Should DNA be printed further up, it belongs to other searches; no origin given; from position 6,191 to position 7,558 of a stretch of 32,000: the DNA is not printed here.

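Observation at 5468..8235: A MurG paralog appended to the van operon and boxed in by duplicated junction modules (vanX 3' end and gntR promoter plus 5' stub)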

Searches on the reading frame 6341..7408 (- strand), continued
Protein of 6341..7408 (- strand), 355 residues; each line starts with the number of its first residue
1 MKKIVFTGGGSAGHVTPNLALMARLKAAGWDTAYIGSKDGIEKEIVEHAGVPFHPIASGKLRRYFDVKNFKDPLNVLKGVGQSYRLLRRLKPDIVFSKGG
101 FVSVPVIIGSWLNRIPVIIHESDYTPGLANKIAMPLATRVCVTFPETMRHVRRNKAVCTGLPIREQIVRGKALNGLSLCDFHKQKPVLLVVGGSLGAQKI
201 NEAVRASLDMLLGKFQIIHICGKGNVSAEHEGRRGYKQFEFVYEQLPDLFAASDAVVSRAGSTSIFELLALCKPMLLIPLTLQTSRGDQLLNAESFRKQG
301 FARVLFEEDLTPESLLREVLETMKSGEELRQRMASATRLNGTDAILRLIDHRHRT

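Call 60: list_cluster_members(proteins=[P0072, P0106, P0042, P0108, P0064, P0020, P0029, P0031, P0040, P0087])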
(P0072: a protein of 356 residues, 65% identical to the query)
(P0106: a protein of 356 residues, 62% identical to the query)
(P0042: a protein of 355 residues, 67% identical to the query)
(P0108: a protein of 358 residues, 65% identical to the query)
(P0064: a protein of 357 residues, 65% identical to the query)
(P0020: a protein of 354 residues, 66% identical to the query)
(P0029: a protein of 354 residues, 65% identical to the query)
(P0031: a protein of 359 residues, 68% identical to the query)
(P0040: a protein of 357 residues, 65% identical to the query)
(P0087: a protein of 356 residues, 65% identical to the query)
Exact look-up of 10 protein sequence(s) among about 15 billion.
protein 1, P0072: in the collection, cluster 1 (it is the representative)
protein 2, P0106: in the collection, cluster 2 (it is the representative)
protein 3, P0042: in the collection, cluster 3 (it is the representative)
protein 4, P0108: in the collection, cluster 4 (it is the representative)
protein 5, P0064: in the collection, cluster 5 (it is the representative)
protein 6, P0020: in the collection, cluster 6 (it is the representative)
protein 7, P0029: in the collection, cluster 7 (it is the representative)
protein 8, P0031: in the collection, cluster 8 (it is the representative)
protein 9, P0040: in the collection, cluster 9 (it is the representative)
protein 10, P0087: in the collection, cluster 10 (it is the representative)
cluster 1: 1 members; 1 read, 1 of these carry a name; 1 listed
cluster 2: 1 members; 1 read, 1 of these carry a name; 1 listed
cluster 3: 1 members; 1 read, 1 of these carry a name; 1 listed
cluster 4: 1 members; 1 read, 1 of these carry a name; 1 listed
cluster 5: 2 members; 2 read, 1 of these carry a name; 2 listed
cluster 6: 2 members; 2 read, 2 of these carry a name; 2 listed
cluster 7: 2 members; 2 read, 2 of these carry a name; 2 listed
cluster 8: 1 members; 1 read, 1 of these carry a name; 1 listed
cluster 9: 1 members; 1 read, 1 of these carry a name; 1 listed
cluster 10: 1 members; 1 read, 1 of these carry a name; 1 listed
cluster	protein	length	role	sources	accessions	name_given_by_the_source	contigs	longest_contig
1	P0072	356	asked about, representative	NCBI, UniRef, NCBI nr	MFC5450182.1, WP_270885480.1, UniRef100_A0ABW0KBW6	undecaprenyldiphospho-muramoylpentapeptide beta-N-acetylglucosaminyltransferase ... | UDP-N-acetylglucosamine--N-acetylmuramyl-(pentapeptide) pyrophosphoryl-undecaprenol ...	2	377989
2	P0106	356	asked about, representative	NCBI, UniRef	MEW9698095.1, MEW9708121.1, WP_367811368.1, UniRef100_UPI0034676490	undecaprenyldiphospho-muramoylpentapeptide beta-N-acetylglucosaminyltransferase ... | undecaprenyldiphospho-muramoylpentapeptide beta-N-acetylglucosaminyltransferase n=1 ...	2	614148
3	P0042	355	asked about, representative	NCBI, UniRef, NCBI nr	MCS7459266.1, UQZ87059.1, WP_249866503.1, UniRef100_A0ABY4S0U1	undecaprenyldiphospho-muramoylpentapeptide beta-N-acetylglucosaminyltransferase ... | UDP-N-acetylglucosamine--N-acetylmuramyl-(pentapeptide) pyrophosphoryl-undecaprenol ... | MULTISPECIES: undecaprenyldiphospho-muramoylpentapeptide ...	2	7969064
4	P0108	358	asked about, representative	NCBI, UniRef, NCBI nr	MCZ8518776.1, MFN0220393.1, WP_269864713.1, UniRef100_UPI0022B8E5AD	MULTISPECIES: undecaprenyldiphospho-muramoylpentapeptide ... | undecaprenyldiphospho-muramoylpentapeptide beta-N-acetylglucosaminyltransferase n=1 ... | undecaprenyldiphospho-muramoylpentapeptide beta-N-acetylglucosaminyltransferase ...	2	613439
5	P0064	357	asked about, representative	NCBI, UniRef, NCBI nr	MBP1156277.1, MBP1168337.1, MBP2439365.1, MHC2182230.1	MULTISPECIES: undecaprenyldiphospho-muramoylpentapeptide ... | undecaprenyldiphospho-muramoylpentapeptide beta-N-acetylglucosaminyltransferase n=1 ...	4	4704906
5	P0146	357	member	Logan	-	-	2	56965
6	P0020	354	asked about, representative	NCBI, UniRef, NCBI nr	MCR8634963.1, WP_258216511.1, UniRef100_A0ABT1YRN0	undecaprenyldiphospho-muramoylpentapeptide beta-N-acetylglucosaminyltransferase ... | UDP-N-acetylglucosamine--N-acetylmuramyl-(pentapeptide) pyrophosphoryl-undecaprenol ...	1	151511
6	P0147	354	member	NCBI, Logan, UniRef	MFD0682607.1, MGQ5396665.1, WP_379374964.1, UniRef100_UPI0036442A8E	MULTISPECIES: undecaprenyldiphospho-muramoylpentapeptide ... | undecaprenyldiphospho-muramoylpentapeptide beta-N-acetylglucosaminyltransferase n=1 ...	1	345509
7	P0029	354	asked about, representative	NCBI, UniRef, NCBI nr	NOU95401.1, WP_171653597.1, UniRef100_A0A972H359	undecaprenyldiphospho-muramoylpentapeptide beta-N-acetylglucosaminyltransferase ... | UDP-N-acetylglucosamine--N-acetylmuramyl-(pentapeptide) pyrophosphoryl-undecaprenol ...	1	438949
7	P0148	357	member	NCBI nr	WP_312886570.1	undecaprenyldiphospho-muramoylpentapeptide beta-N-acetylglucosaminyltransferase ...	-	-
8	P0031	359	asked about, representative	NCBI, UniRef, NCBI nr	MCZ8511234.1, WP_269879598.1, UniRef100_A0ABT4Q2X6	undecaprenyldiphospho-muramoylpentapeptide beta-N-acetylglucosaminyltransferase ... | UDP-N-acetylglucosamine--N-acetylmuramyl-(pentapeptide) pyrophosphoryl-undecaprenol ...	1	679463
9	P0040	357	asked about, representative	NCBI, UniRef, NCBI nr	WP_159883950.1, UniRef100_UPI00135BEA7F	undecaprenyldiphospho-muramoylpentapeptide beta-N-acetylglucosaminyltransferase ... | undecaprenyldiphospho-muramoylpentapeptide beta-N-acetylglucosaminyltransferase n=1 ...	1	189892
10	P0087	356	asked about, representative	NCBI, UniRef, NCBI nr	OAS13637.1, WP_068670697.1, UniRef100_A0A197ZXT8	undecaprenyldiphospho-muramoylpentapeptide beta-N-acetylglucosaminyltransferase ... | UDP-N-acetylglucosamine--N-acetylmuramyl-(pentapeptide) pyrophosphoryl-undecaprenol ...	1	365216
